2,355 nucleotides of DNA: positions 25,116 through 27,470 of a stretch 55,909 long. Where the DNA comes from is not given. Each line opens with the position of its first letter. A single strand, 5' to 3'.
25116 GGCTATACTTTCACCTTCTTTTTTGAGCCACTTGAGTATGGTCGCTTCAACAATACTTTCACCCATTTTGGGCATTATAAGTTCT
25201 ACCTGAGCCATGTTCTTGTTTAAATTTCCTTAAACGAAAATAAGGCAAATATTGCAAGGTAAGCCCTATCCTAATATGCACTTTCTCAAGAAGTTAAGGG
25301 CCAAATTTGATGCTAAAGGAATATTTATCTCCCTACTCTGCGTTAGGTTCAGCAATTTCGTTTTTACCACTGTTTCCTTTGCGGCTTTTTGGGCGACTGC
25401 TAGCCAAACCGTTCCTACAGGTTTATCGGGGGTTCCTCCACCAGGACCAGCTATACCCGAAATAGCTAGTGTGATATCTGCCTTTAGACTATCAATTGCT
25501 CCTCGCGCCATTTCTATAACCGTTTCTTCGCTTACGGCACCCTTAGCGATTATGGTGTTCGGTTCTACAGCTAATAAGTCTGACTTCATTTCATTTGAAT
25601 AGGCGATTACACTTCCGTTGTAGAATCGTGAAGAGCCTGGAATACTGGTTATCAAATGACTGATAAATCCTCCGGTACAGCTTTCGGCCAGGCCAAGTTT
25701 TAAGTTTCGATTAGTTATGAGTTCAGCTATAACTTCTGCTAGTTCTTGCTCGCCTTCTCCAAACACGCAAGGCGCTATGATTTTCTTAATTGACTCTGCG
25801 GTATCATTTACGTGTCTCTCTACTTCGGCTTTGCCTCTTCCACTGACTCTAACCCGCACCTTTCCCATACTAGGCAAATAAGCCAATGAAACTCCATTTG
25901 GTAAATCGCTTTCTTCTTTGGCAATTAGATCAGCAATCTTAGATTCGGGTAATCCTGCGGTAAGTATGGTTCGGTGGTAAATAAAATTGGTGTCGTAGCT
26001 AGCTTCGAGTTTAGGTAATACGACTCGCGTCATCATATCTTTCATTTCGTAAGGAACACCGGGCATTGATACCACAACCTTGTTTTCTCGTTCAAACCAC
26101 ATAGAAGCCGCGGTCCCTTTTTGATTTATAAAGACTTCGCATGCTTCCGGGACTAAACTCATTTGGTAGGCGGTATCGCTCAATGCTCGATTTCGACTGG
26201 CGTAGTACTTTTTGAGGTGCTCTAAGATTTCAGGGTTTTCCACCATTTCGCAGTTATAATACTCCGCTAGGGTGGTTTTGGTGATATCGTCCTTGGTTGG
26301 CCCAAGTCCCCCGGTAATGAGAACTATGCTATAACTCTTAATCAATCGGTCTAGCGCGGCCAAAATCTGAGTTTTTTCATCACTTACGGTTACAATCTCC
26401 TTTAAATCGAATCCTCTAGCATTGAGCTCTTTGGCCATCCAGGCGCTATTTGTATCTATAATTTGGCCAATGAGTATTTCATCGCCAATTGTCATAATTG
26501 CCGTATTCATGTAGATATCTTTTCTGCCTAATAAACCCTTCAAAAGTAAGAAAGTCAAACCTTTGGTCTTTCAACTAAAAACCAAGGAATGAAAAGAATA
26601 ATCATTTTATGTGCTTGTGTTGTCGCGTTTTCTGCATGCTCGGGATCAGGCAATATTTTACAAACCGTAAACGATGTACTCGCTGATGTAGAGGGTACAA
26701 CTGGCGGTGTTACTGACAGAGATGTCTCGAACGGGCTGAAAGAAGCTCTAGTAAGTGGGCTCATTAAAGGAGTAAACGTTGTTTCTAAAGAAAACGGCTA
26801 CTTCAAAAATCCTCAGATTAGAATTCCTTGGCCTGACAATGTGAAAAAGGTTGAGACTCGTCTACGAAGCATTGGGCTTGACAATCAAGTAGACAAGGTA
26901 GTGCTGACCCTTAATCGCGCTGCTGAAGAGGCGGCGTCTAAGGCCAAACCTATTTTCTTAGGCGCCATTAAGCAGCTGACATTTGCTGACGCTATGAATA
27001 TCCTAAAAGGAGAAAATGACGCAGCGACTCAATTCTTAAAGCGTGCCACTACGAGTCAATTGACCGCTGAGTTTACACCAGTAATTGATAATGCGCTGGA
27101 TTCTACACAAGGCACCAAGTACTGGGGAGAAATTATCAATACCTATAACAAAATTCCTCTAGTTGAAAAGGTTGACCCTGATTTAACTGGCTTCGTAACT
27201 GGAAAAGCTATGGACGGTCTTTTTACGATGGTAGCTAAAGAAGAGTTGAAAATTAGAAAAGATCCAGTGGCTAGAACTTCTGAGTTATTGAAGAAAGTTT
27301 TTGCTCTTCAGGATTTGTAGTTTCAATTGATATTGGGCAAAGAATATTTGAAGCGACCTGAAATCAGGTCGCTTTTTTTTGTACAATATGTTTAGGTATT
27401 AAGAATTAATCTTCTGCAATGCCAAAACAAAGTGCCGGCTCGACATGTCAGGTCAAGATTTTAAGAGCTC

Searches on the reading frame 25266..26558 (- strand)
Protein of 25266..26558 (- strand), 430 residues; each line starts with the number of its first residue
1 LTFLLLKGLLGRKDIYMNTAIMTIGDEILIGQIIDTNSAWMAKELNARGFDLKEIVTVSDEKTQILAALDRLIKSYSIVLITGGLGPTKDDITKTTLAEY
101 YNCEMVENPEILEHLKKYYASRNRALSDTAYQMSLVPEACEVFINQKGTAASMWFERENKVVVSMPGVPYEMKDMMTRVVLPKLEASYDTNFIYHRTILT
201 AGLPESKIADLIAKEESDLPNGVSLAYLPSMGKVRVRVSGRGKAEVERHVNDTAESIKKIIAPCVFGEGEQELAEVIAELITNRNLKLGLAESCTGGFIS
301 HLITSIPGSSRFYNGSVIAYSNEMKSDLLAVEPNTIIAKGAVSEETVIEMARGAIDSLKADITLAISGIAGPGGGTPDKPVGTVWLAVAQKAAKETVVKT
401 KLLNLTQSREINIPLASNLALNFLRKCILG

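Call 7: search_protein_families(library=pfam, proteins=[window:25266-26558:-], max_evalue=0.001)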
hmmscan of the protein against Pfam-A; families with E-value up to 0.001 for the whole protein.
window:25266-26558:- (430 aa): 3 families
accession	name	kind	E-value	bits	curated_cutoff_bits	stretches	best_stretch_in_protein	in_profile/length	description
PF02464.23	CinA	-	3.1e-51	173.5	23.5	1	271-428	2-155/155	Competence-damaged protein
PF00994.29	MoCF_biosynth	-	7.5e-35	120.2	26.6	1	20-185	1-143/144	Probable molybdopterin binding domain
PF18146.6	CinA_KH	-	6.8e-13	48.9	27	1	195-267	1-73/73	Damage-inducible protein CinA KH domain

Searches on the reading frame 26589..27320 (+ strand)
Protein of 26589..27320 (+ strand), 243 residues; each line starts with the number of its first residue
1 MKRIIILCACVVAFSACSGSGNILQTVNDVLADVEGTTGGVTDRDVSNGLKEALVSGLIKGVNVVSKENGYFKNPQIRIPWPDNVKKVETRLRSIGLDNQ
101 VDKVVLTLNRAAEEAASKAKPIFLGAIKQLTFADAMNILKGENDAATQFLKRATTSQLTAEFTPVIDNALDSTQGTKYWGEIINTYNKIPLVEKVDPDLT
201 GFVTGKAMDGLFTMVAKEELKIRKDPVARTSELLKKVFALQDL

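Call 7: search_protein_families(library=pfam, proteins=[window:26589-27320:+], max_evalue=0.001)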
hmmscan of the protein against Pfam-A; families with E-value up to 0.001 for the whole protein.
window:26589-27320:+ (243 aa): 1 family
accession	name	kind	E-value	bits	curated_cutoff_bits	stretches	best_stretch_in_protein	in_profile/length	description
PF13852.11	DUF4197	-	3.4e-76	255.8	24.9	1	41-239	2-199/199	Protein of unknown function (DUF4197)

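Call 39: find_encoding_contigs(protein=window:26589-27320:+, flank=10000, max_places=6)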
Protein window:26589-27320:+ (243 aa): 2 contigs read that carry it; 2 places shown.
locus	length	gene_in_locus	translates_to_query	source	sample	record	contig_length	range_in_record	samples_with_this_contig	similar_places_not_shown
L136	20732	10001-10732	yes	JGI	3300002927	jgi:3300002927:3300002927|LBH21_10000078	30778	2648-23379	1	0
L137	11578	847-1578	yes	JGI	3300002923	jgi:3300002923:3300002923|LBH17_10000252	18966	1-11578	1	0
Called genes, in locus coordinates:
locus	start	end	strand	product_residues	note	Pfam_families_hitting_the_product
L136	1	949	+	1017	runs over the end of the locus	PF15902:Sortilin-Vps10 (faint), PF18962:Por_Secre_tail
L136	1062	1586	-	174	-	PF00265:TK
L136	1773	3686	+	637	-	-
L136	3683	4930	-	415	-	PF04413:Glycos_transf_N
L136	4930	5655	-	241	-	-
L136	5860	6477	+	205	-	PF00160:Pro_isomerase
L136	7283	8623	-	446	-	PF00364:Biotin_lipoyl, PF02817:E3_binding, PF00198:2-oxoacid_dh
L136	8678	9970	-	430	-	PF00994:MoCF_biosynth, PF18146:CinA_KH, PF02464:CinA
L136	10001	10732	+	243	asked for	PF13852:DUF4197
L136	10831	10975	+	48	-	-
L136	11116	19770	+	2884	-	PF13573:SprB, PF23585:DUF7137 (faint), PF13573:SprB, PF06832:BiPBP_C (faint), PF13573:SprB, PF13585:CHU_C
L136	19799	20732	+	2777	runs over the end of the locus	?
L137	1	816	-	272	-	?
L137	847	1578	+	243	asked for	PF13852:DUF4197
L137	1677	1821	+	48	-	-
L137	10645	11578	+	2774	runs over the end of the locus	?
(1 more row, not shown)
